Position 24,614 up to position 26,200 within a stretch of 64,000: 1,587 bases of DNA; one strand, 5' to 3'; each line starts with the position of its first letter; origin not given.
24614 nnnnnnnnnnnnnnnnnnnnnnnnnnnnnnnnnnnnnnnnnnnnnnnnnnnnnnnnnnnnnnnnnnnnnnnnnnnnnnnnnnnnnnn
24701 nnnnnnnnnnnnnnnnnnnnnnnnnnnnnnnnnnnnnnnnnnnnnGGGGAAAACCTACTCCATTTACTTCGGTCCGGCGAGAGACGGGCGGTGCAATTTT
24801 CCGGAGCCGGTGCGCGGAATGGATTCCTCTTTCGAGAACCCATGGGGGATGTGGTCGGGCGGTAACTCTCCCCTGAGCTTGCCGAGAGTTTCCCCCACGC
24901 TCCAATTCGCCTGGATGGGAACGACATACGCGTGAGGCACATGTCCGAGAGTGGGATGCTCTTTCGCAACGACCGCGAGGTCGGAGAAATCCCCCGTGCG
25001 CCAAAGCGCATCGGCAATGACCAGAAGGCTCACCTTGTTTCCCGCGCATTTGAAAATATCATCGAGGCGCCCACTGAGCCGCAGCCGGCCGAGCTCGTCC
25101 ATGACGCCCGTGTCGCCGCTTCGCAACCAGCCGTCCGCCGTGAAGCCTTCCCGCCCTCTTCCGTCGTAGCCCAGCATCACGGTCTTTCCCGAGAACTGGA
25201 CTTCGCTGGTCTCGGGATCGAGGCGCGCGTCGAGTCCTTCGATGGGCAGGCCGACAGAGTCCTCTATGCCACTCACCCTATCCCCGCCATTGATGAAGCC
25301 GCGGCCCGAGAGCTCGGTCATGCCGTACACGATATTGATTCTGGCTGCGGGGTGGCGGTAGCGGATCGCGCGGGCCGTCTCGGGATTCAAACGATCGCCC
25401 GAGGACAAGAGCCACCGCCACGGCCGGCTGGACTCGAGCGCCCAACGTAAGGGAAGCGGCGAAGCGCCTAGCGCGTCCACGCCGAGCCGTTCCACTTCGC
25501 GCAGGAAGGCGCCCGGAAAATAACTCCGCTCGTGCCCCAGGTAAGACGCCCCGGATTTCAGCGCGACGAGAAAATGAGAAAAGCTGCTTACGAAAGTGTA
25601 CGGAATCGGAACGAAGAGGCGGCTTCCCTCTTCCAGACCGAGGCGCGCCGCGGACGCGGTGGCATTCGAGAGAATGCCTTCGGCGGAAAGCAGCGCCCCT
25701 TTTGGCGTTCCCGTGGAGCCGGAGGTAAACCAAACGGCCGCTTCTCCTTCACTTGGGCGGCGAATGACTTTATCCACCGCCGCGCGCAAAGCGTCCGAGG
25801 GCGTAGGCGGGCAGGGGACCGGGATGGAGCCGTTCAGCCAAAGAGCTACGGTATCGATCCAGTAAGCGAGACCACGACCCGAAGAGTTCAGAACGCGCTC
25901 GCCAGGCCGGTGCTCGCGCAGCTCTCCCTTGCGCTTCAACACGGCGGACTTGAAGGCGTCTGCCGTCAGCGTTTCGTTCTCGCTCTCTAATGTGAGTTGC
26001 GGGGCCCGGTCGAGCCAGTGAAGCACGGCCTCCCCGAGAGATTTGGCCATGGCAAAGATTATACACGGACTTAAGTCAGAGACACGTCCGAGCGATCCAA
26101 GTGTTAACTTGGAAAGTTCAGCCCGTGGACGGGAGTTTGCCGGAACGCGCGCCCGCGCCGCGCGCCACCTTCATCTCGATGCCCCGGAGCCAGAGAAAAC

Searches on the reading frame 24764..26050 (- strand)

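Call 44: search_protein_families(library=pfam, proteins=[window:24764-26050:-], max_evalue=0.001)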
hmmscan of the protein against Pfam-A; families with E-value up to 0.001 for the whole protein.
window:24764-26050:- (428 aa): 2 families
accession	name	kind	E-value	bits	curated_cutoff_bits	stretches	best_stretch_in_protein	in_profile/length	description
PF00501.34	AMP-binding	-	1.2e-24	87.3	29.9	1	103-295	164-383/384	AMP-binding enzyme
PF13193.12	AMP-binding_C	-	2.3e-05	25.6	24.5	1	350-418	7-76/76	AMP-binding enzyme C-terminal domain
